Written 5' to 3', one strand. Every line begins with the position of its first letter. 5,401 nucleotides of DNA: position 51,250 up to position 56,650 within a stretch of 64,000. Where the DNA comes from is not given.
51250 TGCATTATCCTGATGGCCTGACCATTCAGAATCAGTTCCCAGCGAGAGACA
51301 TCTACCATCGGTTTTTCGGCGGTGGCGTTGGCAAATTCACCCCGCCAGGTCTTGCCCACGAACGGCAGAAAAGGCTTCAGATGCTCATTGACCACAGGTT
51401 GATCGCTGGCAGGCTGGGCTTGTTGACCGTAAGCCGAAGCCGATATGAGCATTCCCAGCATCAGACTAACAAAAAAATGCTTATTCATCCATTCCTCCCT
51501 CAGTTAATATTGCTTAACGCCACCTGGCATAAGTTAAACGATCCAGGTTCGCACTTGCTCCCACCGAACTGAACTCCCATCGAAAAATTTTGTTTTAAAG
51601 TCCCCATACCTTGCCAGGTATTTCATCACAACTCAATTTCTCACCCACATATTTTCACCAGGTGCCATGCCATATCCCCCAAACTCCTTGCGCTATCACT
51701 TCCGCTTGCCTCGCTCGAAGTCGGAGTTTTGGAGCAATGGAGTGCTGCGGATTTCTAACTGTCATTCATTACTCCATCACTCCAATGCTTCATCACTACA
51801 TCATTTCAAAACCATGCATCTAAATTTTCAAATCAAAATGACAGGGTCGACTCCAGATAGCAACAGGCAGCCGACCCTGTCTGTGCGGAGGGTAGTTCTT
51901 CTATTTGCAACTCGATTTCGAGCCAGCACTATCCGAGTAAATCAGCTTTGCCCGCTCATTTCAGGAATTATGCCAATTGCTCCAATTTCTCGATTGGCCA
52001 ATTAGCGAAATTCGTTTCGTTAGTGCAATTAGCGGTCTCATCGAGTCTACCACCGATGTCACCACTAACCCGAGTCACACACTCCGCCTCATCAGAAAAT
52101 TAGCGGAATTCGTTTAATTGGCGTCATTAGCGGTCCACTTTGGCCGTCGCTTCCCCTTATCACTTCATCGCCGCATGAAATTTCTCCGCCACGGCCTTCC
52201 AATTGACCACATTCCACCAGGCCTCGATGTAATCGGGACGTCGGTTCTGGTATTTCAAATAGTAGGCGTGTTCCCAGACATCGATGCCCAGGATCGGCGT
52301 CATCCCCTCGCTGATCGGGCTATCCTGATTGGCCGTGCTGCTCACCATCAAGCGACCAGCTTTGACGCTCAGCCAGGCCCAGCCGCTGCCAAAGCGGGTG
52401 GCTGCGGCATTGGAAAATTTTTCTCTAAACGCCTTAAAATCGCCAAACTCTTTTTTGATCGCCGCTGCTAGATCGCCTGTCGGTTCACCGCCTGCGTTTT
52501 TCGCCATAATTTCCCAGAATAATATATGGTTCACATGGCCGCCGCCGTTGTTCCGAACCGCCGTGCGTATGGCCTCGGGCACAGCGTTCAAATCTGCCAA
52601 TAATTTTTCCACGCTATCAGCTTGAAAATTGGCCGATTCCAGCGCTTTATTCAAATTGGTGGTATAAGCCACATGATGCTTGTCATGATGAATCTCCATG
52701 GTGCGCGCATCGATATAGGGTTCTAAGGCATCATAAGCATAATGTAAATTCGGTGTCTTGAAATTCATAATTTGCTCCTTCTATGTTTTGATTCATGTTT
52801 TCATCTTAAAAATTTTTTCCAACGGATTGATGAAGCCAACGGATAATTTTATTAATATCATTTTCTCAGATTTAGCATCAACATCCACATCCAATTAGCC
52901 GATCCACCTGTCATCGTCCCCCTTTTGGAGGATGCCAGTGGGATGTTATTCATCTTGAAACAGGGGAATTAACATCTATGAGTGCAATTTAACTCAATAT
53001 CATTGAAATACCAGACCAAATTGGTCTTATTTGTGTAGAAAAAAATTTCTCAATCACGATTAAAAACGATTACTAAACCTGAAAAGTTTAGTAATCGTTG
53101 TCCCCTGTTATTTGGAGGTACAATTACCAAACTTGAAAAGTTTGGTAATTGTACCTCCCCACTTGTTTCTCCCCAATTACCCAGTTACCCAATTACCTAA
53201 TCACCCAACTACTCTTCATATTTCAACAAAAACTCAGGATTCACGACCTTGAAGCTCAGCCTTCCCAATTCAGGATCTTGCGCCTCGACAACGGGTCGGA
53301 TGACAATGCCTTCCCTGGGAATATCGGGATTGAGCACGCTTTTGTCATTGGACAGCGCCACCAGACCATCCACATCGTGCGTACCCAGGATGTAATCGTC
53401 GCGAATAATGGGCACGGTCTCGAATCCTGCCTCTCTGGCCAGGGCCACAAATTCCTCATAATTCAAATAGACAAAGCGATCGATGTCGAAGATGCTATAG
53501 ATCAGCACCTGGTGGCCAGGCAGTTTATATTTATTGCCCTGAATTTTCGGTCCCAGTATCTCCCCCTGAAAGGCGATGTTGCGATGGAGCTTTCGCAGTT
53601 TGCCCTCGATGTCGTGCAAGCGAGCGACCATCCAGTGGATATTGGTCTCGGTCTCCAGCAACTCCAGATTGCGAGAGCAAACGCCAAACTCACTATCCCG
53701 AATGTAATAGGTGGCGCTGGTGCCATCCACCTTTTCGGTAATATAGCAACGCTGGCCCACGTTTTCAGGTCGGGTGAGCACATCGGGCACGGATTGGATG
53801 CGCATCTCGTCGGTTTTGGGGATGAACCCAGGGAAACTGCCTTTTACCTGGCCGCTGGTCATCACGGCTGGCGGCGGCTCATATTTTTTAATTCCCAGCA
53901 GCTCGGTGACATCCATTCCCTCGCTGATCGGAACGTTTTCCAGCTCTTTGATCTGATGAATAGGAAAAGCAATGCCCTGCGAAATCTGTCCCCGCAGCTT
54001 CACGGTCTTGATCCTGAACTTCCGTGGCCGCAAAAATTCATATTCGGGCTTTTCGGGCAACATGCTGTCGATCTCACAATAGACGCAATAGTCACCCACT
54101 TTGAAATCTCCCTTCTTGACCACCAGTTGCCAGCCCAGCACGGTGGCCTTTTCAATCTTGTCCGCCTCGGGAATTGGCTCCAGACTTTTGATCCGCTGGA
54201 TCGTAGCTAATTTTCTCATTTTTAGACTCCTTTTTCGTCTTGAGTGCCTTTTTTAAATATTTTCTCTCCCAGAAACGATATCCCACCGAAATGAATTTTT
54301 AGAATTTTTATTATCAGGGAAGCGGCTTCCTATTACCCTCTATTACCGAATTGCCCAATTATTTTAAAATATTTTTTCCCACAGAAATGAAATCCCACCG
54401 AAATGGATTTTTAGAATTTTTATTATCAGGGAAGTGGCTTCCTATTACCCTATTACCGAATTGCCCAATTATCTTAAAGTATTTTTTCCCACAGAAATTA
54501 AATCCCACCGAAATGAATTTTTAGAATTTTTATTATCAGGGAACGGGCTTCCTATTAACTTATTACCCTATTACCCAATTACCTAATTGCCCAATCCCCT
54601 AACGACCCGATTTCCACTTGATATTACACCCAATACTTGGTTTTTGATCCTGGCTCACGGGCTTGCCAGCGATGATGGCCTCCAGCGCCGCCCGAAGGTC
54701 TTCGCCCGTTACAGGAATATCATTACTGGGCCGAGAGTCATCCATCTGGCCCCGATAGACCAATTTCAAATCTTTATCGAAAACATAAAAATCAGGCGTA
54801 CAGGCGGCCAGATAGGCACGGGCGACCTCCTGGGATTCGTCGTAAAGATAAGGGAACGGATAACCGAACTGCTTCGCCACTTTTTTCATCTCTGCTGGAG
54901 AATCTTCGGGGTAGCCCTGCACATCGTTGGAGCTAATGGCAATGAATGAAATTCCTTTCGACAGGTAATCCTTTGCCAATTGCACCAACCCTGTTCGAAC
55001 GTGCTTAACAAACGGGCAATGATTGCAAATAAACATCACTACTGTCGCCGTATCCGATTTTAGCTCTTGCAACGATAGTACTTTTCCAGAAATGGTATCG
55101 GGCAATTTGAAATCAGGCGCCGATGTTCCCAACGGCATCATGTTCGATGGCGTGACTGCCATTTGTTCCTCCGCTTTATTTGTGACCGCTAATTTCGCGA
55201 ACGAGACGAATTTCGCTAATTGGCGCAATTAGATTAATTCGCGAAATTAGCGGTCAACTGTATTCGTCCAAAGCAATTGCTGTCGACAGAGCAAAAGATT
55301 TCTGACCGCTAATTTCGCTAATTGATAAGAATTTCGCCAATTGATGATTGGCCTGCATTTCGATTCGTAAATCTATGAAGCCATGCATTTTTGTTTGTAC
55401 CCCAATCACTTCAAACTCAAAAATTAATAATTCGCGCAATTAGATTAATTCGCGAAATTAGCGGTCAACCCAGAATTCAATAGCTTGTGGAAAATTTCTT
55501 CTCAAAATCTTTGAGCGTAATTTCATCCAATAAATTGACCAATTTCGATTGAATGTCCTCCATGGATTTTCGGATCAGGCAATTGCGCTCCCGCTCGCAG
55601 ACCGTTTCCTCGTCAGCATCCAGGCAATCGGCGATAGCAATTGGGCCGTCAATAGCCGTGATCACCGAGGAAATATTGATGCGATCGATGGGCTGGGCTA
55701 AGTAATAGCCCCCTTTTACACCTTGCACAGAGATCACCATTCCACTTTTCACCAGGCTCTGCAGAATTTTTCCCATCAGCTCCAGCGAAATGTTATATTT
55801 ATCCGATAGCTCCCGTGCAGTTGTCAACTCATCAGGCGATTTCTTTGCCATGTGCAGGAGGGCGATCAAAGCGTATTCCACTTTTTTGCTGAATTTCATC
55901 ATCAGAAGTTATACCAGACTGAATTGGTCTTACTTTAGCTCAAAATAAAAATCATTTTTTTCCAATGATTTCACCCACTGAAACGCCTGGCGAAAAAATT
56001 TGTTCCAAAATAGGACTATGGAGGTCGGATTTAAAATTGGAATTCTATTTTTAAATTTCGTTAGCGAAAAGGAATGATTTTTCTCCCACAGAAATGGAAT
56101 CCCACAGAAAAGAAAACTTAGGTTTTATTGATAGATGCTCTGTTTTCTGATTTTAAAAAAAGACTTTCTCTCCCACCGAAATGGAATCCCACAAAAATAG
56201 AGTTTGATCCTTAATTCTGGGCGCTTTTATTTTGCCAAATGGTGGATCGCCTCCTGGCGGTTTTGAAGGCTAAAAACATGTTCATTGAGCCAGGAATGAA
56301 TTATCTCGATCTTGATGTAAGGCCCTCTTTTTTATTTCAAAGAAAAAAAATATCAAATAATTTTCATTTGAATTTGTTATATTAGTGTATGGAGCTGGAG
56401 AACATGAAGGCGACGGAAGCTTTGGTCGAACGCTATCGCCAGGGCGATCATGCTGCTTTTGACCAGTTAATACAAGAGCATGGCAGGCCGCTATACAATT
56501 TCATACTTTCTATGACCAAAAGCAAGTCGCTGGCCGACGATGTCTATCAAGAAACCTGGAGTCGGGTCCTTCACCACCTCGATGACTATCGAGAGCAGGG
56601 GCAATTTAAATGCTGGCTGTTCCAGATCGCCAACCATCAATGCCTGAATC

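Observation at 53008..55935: Shared operator-like palindrome upstream of sod and of the Rrf2 regulator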

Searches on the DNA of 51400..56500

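Call 60: search_rna_families(source=window, start=51400, end=56500, threshold=evalue, max_evalue=1)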
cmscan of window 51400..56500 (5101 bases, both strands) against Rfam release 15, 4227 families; matches with E-value up to 1: 2.
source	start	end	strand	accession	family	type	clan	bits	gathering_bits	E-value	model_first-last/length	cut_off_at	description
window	52959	53110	-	RF00387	IRES_FGF1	Cis-reg; IRES;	-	25.7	38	0.019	1-162/162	no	FGF-1 internal ribosome entry site (IRES)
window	55241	55318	-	RF00836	mir-250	Gene; miRNA;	-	20.9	58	0.28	1-81/81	no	mir-250 microRNA precursor family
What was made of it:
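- Tried and rejected: Rfam gave only two sub-threshold eukaryotic chance hits (call 60).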
